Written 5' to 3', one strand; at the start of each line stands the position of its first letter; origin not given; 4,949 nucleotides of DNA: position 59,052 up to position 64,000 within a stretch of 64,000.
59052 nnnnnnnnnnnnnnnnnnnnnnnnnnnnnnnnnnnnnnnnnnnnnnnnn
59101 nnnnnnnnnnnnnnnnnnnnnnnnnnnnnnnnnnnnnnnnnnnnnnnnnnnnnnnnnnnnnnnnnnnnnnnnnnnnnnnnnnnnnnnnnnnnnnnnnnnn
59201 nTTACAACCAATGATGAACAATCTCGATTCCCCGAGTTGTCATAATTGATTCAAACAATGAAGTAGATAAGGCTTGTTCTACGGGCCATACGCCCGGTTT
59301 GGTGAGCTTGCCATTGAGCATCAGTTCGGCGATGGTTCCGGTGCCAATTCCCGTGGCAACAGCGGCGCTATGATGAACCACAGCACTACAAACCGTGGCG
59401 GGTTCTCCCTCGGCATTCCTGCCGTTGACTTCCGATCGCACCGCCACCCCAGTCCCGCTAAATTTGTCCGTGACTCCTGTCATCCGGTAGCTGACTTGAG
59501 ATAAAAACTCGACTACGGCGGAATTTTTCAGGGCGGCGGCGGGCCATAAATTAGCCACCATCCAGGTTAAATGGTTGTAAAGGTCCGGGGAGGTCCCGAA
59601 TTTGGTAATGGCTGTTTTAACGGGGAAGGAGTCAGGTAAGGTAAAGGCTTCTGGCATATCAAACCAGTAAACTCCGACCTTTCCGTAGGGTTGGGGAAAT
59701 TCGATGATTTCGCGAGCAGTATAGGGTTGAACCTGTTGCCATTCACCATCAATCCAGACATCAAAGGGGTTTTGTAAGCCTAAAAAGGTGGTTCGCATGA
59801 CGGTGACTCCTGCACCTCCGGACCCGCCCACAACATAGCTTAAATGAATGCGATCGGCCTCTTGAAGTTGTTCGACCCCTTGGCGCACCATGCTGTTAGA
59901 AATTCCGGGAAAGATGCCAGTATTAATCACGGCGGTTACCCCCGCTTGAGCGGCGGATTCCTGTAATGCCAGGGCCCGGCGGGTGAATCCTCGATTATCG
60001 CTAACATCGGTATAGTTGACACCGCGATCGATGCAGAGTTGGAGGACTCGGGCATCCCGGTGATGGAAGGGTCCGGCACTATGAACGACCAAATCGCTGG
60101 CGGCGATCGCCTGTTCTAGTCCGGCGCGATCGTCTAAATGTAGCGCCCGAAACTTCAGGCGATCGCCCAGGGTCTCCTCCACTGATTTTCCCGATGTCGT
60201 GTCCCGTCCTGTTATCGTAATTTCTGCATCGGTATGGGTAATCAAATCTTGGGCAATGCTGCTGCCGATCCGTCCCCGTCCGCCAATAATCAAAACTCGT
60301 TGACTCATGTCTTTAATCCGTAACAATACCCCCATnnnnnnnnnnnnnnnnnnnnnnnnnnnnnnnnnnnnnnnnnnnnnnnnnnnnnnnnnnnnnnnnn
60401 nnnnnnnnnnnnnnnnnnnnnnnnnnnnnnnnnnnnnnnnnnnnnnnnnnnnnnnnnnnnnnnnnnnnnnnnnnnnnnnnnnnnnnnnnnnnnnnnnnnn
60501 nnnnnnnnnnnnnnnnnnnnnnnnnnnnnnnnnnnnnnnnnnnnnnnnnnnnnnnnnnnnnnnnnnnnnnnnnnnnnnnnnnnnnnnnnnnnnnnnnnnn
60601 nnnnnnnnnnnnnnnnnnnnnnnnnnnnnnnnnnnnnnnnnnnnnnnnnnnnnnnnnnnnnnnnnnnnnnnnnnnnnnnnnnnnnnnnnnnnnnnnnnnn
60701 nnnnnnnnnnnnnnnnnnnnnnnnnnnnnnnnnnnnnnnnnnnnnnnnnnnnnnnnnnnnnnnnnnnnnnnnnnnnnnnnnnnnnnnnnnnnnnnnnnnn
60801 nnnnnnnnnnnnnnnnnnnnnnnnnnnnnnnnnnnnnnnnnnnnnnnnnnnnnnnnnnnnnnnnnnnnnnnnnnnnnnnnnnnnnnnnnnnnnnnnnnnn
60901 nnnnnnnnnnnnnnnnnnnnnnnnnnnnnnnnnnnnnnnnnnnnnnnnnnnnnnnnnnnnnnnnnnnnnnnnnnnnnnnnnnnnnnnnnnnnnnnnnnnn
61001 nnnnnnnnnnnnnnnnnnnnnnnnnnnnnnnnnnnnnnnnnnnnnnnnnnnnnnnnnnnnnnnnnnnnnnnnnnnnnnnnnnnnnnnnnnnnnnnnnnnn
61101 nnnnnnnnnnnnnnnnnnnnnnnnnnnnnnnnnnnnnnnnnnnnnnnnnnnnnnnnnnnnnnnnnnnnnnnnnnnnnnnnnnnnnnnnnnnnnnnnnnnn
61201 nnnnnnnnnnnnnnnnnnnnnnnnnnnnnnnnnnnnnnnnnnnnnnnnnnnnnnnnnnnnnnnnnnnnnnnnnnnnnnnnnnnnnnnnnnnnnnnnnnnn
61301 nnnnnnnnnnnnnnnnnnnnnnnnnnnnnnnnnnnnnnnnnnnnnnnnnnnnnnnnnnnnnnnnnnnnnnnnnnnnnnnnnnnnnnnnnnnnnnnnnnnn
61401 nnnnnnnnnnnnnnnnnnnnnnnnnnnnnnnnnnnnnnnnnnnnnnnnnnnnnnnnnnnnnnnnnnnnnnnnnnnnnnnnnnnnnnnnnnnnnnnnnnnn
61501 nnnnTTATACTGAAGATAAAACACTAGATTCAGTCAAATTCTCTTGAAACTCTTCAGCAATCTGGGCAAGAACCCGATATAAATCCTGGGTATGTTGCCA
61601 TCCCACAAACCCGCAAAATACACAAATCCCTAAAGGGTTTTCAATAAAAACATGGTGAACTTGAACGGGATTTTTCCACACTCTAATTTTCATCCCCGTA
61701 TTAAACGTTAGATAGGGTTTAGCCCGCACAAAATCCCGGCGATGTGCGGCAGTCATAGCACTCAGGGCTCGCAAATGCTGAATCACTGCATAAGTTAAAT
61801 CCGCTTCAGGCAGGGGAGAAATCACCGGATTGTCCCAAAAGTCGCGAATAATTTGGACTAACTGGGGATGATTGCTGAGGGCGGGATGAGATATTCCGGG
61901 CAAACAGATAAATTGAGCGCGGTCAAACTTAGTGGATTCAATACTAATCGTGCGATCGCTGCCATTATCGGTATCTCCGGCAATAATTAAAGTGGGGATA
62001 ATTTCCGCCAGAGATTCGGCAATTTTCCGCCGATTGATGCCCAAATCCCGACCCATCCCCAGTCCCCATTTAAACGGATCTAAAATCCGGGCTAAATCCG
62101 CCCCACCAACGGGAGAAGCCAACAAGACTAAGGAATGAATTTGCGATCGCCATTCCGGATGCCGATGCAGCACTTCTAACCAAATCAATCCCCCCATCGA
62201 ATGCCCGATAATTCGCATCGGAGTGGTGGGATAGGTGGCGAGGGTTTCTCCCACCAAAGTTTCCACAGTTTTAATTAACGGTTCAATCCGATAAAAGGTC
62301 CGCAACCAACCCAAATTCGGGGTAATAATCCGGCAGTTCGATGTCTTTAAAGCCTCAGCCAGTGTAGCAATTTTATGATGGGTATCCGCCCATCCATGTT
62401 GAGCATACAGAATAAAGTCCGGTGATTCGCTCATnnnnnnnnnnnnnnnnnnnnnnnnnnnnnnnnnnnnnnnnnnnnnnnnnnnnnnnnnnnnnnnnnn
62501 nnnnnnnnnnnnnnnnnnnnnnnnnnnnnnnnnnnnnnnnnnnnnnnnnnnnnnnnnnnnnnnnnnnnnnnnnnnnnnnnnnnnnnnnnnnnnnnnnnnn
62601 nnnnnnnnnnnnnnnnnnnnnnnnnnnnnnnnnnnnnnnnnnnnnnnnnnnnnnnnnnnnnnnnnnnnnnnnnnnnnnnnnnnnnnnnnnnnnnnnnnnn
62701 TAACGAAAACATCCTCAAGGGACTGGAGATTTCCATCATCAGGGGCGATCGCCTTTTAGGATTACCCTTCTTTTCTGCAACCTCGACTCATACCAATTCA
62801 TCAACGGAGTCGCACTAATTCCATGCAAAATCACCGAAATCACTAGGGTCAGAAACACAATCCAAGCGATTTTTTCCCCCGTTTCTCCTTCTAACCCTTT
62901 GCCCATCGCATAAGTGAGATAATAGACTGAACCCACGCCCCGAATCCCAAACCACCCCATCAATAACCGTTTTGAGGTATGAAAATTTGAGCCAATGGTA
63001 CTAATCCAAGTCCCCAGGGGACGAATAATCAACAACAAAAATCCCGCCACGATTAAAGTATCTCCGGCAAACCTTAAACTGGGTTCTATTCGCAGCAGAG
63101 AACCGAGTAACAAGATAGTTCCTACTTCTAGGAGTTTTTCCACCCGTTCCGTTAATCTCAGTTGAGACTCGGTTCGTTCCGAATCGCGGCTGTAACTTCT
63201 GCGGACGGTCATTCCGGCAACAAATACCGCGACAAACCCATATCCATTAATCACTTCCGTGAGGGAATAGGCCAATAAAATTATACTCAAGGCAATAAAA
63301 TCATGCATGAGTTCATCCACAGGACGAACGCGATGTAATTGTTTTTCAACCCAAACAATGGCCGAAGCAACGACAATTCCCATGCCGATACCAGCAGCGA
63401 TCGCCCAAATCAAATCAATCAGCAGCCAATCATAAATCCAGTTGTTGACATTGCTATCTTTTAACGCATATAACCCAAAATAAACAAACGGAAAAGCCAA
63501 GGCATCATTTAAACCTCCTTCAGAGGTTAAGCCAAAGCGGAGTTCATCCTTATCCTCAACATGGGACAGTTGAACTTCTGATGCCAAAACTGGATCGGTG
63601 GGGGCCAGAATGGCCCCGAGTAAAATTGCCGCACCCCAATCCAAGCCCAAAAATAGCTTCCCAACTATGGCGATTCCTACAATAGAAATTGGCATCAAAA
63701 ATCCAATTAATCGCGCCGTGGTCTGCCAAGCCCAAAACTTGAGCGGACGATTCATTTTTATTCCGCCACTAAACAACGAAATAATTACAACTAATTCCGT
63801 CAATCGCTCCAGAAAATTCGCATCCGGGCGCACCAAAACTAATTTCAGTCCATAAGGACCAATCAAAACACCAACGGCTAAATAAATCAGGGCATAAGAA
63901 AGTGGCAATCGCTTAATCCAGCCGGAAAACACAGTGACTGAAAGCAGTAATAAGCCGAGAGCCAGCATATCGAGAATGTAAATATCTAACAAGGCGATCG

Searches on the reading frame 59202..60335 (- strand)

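Call 14: search_protein_families(library=pfam, proteins=[window:59202-60335:-], max_evalue=0.001)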
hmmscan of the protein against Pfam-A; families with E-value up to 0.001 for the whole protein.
window:59202-60335:- (377 aa): 8 families
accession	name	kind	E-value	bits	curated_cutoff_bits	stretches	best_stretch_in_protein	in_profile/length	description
PF03435.24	Sacchrp_dh_NADP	-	3.3e-22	79.6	25.1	1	14-136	1-129/129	Saccharopine dehydrogenase NADP binding domain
PF01370.27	Epimerase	-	5.8e-07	29.6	20.9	1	14-93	1-78/240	NAD dependent epimerase/dehydratase family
PF16653.10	Sacchrp_dh_C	-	8.7e-06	26.5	31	1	181-365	54-257/265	Saccharopine dehydrogenase C-terminal domain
PF01488.26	Shikimate_DH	-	3.6e-05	24.3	24.3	1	11-88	12-84/138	Shikimate / quinate 5-dehydrogenase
PF13460.12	NAD_binding_10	-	9e-05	22.9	27.2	1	18-134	1-91/184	NAD(P)H-binding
PF01113.26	DapB_N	-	0.00076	20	25.6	0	13-89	2-77/124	Dihydrodipicolinate reductase, N-terminus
PF08659.16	KR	-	0.00084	19.7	22.6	1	14-80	3-75/180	KR domain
PF05368.20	NmrA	-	0.00096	19.3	27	0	10-88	1-78/298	NmrA-like family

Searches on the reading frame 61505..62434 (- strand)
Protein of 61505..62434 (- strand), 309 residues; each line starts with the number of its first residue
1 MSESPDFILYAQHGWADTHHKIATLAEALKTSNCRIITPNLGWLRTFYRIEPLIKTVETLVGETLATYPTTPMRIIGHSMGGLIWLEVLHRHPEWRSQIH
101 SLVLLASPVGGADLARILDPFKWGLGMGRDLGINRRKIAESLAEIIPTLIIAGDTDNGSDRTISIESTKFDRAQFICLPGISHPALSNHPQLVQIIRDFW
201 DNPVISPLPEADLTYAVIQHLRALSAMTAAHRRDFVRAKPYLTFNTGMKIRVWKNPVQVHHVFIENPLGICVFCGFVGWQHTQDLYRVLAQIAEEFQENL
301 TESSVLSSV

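Call 14: search_protein_families(library=pfam, proteins=[window:61505-62434:-], max_evalue=0.001)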
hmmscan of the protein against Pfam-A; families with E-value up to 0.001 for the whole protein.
window:61505-62434:- (309 aa): 4 families
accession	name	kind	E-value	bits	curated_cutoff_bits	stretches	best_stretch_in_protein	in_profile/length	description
PF12146.15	Hydrolase_4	-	3.2e-09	36.9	27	1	49-112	54-114/239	Serine aminopeptidase, S33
PF00561.26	Abhydrolase_1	-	1.4e-07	31.9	25.8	1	12-124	6-110/245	alpha/beta hydrolase fold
PF07819.20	PGAP1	-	1.5e-05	25.3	24.3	1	67-114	87-134/233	PGAP1-like alpha/beta domain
PF12697.13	Abhydrolase_6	-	0.00042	21.5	26.3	0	13-121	5-105/217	Alpha/beta hydrolase family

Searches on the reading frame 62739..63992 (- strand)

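Call 86: search_protein_families(library=pfam, proteins=[window:62739-63992:-], max_evalue=0.0001)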
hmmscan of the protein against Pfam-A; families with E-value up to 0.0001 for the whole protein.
window:62739-63992:- (417 aa): 1 family
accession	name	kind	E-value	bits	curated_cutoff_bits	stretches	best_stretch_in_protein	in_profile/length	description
PF00999.27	Na_H_Exchanger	-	6.5e-36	124.4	26.2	1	19-400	3-375/375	Sodium/hydrogen exchanger, transmembrane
